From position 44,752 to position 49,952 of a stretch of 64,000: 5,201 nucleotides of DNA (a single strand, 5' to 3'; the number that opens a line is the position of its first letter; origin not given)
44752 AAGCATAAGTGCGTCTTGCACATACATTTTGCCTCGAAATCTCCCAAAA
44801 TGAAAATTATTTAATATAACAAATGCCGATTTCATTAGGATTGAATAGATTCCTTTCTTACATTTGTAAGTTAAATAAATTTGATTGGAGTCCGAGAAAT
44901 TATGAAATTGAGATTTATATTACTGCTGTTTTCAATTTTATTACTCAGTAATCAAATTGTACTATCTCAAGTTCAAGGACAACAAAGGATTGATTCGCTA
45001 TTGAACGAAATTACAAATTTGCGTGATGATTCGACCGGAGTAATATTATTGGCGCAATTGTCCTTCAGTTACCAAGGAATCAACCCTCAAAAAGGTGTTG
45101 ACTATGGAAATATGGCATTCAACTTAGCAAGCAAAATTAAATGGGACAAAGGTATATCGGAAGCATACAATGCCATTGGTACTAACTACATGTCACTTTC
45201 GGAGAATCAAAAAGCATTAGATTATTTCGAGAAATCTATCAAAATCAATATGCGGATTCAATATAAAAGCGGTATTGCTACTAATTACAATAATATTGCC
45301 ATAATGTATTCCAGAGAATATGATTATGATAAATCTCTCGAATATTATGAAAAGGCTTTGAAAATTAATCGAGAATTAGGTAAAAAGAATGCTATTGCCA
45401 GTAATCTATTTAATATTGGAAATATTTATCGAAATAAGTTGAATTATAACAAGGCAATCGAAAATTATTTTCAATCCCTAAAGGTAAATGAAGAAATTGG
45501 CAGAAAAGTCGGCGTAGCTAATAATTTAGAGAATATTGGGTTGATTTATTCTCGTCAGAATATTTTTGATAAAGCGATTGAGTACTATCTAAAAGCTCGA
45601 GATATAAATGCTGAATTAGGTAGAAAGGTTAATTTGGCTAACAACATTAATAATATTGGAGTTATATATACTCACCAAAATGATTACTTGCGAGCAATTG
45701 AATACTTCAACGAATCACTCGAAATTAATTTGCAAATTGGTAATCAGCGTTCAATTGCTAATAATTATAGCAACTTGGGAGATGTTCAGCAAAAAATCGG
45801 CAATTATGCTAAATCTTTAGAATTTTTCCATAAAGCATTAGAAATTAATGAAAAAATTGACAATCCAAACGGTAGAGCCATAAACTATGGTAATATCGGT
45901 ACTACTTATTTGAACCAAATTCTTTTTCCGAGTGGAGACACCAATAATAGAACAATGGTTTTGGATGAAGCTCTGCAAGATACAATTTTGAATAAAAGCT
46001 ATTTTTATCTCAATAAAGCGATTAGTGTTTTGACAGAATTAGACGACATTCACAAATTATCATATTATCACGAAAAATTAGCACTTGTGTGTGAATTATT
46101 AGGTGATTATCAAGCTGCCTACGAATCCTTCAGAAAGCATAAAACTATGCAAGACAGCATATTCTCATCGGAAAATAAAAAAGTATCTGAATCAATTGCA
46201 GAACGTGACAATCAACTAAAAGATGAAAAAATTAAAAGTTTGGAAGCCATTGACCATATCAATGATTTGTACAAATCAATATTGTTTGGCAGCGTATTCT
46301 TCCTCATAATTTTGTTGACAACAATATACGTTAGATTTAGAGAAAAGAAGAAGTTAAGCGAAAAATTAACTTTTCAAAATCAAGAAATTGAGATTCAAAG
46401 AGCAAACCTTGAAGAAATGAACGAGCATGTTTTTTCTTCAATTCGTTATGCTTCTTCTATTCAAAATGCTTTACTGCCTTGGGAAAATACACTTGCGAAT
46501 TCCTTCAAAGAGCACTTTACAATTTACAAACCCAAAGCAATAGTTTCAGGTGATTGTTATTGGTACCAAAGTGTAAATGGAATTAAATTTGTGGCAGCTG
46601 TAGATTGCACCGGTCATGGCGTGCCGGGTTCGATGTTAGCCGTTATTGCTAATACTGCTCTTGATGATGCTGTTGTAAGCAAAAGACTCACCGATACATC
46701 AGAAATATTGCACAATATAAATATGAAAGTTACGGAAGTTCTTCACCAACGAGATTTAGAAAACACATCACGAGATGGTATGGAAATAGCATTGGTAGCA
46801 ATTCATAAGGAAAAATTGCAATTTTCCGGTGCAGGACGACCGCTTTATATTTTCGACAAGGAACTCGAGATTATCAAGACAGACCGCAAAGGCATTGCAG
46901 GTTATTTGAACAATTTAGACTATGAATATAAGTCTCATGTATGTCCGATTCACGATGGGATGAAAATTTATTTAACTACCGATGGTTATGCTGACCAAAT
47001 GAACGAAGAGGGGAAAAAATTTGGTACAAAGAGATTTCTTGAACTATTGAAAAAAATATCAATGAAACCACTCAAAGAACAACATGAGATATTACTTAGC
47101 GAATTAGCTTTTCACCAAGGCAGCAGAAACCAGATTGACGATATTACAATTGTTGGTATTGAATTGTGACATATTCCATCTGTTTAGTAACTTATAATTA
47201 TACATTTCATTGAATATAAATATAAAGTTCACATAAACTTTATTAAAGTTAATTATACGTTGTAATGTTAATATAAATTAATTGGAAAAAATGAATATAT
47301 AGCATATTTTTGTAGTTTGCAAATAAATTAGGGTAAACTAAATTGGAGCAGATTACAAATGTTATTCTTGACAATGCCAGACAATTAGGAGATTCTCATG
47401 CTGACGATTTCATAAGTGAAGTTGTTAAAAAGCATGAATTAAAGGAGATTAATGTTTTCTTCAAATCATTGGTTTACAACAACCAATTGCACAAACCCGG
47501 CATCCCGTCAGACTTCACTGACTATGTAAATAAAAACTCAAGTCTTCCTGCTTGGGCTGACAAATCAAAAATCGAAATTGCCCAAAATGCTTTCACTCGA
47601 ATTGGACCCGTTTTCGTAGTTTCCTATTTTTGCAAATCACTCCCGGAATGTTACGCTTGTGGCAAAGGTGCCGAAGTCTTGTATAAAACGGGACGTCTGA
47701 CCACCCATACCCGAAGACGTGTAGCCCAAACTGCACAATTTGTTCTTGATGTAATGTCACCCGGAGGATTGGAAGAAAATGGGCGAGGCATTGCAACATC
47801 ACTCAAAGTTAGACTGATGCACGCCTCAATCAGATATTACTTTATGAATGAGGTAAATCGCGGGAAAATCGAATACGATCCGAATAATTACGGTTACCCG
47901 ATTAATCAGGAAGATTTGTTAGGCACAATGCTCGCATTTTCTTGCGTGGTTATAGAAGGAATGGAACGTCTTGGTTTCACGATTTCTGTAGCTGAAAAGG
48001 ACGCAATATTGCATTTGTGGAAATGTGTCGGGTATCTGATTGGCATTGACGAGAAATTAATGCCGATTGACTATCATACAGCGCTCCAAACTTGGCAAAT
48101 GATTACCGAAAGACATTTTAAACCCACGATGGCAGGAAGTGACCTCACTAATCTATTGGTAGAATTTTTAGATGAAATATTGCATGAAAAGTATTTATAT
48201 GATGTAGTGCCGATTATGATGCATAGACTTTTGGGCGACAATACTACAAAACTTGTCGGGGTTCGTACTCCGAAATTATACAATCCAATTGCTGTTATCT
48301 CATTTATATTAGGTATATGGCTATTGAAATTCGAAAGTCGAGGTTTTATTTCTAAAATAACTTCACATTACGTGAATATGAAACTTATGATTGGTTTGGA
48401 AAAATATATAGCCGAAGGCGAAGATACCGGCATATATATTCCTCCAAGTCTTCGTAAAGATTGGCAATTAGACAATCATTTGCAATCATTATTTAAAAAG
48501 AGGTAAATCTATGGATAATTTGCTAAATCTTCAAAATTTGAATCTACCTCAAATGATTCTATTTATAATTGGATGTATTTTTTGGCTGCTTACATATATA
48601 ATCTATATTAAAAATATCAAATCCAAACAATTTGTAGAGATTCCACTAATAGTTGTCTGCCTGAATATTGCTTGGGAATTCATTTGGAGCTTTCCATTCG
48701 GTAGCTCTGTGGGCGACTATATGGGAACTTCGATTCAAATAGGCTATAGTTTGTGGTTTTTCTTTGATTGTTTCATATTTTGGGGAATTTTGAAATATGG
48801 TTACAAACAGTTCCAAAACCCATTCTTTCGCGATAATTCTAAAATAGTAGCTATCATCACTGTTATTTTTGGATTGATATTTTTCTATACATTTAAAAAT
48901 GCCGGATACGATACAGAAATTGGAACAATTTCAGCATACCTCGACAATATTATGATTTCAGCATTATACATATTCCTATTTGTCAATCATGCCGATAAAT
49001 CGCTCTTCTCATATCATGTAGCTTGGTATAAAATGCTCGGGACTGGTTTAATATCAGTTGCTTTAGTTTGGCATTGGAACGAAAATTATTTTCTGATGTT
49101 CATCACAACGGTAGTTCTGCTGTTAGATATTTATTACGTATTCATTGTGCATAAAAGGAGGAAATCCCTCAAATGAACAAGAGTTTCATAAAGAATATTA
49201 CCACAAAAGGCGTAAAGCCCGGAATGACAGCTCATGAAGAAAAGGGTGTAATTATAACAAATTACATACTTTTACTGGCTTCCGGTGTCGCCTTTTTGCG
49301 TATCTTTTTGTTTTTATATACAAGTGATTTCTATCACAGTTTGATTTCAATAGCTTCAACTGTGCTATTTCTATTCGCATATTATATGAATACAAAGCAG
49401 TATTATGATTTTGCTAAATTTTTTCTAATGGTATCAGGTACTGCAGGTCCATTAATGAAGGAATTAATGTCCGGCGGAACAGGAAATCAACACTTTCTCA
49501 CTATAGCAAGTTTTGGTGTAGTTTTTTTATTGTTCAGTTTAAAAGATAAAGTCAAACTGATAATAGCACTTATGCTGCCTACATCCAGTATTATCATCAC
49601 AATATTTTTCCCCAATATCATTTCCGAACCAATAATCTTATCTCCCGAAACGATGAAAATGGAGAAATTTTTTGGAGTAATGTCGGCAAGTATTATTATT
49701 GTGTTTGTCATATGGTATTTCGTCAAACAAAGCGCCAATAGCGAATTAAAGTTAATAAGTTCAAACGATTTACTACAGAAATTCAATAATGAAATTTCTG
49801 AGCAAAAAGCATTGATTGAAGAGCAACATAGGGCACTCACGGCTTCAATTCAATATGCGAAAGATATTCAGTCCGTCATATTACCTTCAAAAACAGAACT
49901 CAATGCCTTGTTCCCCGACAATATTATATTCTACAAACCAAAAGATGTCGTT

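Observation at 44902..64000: Translationally chained array of eight membrane-anchored PP2C/SpoIIE-type phosphatase paralogs, seven with extracytoplasmic TPR sensor modules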

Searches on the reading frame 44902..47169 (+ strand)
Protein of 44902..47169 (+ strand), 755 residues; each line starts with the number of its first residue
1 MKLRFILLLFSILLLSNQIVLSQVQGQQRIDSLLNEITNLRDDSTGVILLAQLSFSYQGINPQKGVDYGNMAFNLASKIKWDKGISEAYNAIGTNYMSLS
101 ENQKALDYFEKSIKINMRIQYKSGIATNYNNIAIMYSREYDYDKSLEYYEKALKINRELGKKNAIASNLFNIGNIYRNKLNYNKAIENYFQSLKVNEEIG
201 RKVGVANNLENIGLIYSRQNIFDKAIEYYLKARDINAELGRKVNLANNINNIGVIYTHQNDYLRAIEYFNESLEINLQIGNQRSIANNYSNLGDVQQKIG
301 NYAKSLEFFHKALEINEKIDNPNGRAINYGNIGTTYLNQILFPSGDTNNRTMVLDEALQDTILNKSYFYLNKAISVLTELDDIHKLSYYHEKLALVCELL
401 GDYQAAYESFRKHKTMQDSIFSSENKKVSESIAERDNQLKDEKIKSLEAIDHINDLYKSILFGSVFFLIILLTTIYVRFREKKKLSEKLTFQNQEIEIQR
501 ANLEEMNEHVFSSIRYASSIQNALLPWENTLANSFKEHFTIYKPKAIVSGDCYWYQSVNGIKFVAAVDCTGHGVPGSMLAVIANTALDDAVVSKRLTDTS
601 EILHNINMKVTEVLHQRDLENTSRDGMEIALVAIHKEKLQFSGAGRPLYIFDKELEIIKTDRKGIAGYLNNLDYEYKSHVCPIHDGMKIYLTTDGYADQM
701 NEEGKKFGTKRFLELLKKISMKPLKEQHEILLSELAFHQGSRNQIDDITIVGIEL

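Call 5: search_protein_families(library=pfam, proteins=[window:44902-47169:+], max_evalue=0.01)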
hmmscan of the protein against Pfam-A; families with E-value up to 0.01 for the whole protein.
window:44902-47169:+ (755 aa): 15 families
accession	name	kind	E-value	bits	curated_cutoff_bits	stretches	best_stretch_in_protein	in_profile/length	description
PF13424.12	TPR_12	-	4.2e-47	158.7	30.1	5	206-275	3-74/77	Tetratricopeptide repeat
PF00515.34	TPR_1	-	4.3e-36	121.7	27.8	6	289-318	4-33/34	Tetratricopeptide repeat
PF07719.23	TPR_2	-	4.7e-32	107.9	27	5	288-318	3-33/34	Tetratricopeptide repeat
PF13181.12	TPR_8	-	2e-23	80.9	25.7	3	250-276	5-31/34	Tetratricopeptide repeat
PF13176.12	TPR_7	-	1.5e-21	75.1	27.9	0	130-161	3-34/36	Tetratricopeptide repeat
PF07228.17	SpoIIE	-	2.5e-18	67.2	25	1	564-754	7-190/192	Stage II sporulation protein E (SpoIIE)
PF13374.12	TPR_10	-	5.9e-16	58.3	27.5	1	129-159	5-35/42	Tetratricopeptide repeat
PF14938.12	SNAP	-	2e-14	54.2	25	2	85-229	34-178/282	Soluble NSF attachment protein, SNAP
PF24885.1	TPR_NPHP3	-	5.6e-09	36.2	100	1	103-239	73-216/239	Nephrocystin-3 TPR domain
PF13174.12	TPR_6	-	2.4e-06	28.3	26.3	0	169-193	3-26/33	Tetratricopeptide repeat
PF13432.12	TPR_16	-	8e-06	26.6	32.7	0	251-274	36-59/65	Tetratricopeptide repeat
PF10602.15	RPN7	-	0.00026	21.1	29.6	0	101-196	11-106/174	26S proteasome subunit RPN7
PF13428.12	TPR_14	-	0.00084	20.2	23.5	0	133-156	8-31/44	Tetratricopeptide repeat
PF25063.1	ARM_TT21_C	-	0.0013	19.1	35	1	69-204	38-167/209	Tetratricopeptide repeat protein 21 C-terminal ARM domain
PF12968.13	DUF3856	-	0.0086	16.5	27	0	264-316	80-130/143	Domain of Unknown Function (DUF3856)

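Call 46: search_protein_families(library=ncbifam, proteins=[window:44902-47169:+], max_evalue=0.001)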
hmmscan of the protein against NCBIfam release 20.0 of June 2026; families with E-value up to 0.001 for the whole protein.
window:44902-47169:+ (755 aa): 13 families
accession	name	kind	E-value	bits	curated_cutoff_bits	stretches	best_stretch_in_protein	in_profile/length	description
NF038263.1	prot_phos_SiaA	equivalog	2.2e-54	185.1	700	1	483-752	384-654/658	biofilm regulation protein phosphatase SiaA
NF053520.1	HK_Porph_FimS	equivalog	6.4e-27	94.1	600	3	180-305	138-263/618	sensor histidine kinase FimS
NF041717.1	HaaA_phane_TPR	equivalog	7.8e-22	77.2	1125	1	72-335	538-801/882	cyclophane-containing RiPP biosynthesis TPR protein HaaT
NF002725.1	PRK02603.1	equivalog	3.3e-14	53.3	143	2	178-260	47-120/173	photosystem I assembly protein Ycf3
NF053617.1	SARPRegAfsRStmc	equivalog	8.5e-13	47.1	1430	1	84-325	734-975/986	SARP-family global regulator AfsR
TIGR02521.1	type_IV_pilW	equivalog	1.6e-09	37.6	154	0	120-243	59-172/234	type IV pilus biogenesis/stability protein PilW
NF040959.1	MamA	equivalog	4.7e-08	32.7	200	0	82-236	67-203/204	magnetosome protein MamA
NF053779.1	BT3442_fam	equivalog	6.6e-08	31.7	940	1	136-274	112-250/563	BT3442 family protein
NF047507.1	TPR_BatC_Lepto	exception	6.8e-06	25.7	175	0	129-198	62-128/214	TPR repeat-containing protein BatC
NF008391.2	PRK11189.1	equivalog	1.3e-05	24.9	250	1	213-277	66-130/297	lipoprotein NlpI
TIGR02917.1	PEP_TPR_lipo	equivalog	2.1e-05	22.6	312.2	0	79-236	594-733/899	XrtA/PEP-CTERM system TPR-repeat protein PrsT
NF047558.1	TPR_END_plus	domain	9.8e-05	22.2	32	0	129-158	2-31/56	TPR end-of-group domain-containing protein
NF033762.1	social_mot_Tgl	equivalog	0.00046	19.6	225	1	73-234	52-198/252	social motility TPR repeat lipoprotein Tgl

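Call 47: search_protein_families(library=padloc, proteins=[window:44902-47169:+], max_evalue=0.001)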
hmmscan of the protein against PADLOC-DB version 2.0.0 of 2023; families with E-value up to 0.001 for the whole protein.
window:44902-47169:+ (755 aa): 2 families
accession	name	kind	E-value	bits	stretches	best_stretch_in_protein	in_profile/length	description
PDLC01169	TPR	-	7.3e-24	82.5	3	228-389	88-248/252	TPR repeats containing protein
PDLC05012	PDC-S39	-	0.00085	16.1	0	72-178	161-271/615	-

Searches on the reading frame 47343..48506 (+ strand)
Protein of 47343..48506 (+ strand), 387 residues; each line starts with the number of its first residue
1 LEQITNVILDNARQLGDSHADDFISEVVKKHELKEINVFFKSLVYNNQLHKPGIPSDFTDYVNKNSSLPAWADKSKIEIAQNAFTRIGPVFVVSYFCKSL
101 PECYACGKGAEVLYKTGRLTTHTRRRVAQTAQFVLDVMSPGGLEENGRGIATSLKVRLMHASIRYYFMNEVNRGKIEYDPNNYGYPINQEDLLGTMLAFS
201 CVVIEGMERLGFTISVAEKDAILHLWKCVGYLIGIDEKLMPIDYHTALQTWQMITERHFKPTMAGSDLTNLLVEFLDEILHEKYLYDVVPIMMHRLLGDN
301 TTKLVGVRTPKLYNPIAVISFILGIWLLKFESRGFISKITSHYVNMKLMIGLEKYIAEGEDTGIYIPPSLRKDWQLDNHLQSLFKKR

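Call 5: search_protein_families(library=pfam, proteins=[window:47343-48506:+], max_evalue=0.01)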
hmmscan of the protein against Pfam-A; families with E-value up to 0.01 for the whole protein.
window:47343-48506:+ (387 aa): 1 family
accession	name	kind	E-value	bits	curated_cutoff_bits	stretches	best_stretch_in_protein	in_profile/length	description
PF09995.15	MPAB_Lcp_cat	-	6.6e-19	69.3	23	1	116-308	34-213/231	ER-bound oxygenase mpaB/B'/Rubber oxygenase, catalytic domain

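Call 46: search_protein_families(library=ncbifam, proteins=[window:47343-48506:+], max_evalue=0.001)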
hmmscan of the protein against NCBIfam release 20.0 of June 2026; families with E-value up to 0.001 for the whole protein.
window:47343-48506:+ (387 aa): 0 families

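Call 47: search_protein_families(library=padloc, proteins=[window:47343-48506:+], max_evalue=0.001)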
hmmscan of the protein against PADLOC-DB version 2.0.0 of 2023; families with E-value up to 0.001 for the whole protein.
window:47343-48506:+ (387 aa): 0 families

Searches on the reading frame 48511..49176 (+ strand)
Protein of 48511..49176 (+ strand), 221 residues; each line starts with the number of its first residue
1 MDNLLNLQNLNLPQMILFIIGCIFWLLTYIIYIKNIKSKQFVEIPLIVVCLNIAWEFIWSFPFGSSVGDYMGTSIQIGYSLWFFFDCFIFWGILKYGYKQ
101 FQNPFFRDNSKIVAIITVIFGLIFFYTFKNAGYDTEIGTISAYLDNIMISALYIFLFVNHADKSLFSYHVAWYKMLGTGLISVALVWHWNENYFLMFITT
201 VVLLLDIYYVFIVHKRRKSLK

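Call 5: search_protein_families(library=pfam, proteins=[window:48511-49176:+], max_evalue=0.01)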
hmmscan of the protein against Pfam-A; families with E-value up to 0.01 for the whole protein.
window:48511-49176:+ (221 aa): 1 family
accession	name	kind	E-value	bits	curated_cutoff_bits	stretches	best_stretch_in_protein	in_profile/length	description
PF25129.1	Pyr4-TMTC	-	2.1e-17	64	27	1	15-213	18-221/227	Pyr4-like transmembrane terpene cyclases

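Call 32: find_related_loci(query=A1, collection=genome_contigs, flank=10000)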
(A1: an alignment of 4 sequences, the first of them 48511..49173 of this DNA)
Query A1 (221 aa) in genome_contigs; peptide patterns used: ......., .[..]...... (x = any residue, [..] = any of these).
112 stretches matched a pattern; 8 encode a relative of the query (tblastn E <= 1e-3); 8 distinct loci.
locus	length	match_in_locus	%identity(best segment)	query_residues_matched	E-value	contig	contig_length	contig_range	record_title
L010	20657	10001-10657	95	1-219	1e-136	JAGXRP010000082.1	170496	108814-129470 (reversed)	MAG: Desulfobulbaceae bacterium isolate CROMO_A_116 c_000001130593, whole genome shotgun sequence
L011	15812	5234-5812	78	14-206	2e-103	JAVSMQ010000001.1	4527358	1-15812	MAG: Candidatus Kapaibacterium sp. isolate NRBC_bin_5 Kapabacteria_MAG, whole genome shotgun sequence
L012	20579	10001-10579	78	14-206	2e-103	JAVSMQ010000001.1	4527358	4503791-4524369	MAG: Candidatus Kapaibacterium sp. isolate NRBC_bin_5 Kapabacteria_MAG, whole genome shotgun sequence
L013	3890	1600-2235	38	5-221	7e-40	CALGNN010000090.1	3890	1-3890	MAG: uncultured Saprospiraceae bacterium isolate L1_Bin_METABAT__239_1 genome assembly, contig: c_000001017097, whole ge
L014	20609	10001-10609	37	13-219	2e-38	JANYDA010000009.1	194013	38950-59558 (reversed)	MAG: Fibrobacteria bacterium isolate 336R_metabinner_36 336R_k141_1983153, whole genome shotgun sequence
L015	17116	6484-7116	33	6-221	9e-30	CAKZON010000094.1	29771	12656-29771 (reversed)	MAG TPA_asm: uncultured Crocinitomix sp. isolate ERR2094174_bin.17_CONCOCT_v1.1_MAG genome assembly, contig: ERZ650158.6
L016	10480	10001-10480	34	14-177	6e-27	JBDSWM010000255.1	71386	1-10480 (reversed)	MAG: Fibrobacteria bacterium isolate cluster1_bin.628 k127_11447875, whole genome shotgun sequence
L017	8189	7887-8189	36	5-109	2e-17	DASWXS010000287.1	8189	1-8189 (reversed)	MAG TPA_asm: Bacteroidia bacterium isolate SMAG_U3691 k141_349764, whole genome shotgun sequence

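Call 46: search_protein_families(library=ncbifam, proteins=[window:48511-49176:+], max_evalue=0.001)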
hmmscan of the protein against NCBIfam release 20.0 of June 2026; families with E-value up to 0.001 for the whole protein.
window:48511-49176:+ (221 aa): 0 families

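Call 47: search_protein_families(library=padloc, proteins=[window:48511-49176:+], max_evalue=0.001)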
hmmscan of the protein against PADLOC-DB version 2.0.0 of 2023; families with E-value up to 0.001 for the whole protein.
window:48511-49176:+ (221 aa): 0 families

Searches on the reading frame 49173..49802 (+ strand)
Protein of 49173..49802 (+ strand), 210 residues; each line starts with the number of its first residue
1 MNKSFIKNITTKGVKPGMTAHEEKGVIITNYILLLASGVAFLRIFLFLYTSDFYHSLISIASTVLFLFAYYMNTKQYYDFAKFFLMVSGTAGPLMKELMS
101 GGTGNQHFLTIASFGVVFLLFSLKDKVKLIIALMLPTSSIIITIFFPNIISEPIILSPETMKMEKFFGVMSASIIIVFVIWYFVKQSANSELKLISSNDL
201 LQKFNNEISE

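Call 76: search_protein_families(library=pfam, proteins=[window:49173-49802:+], max_evalue=10)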
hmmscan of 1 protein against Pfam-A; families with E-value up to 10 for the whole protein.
window:49173-49802:+ (210 aa): 2 families
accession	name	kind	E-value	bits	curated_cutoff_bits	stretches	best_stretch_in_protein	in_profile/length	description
PF20967.2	MASE7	-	0.079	13.2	26.2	1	38-191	26-176/183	MASE7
PF01040.23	UbiA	-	3.9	7.1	34.2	1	33-121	70-154/250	UbiA prenyltransferase family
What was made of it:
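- The M2 N-terminus is a membrane-embedded, MASE7-like domain, though the match is sub-threshold (call 76).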
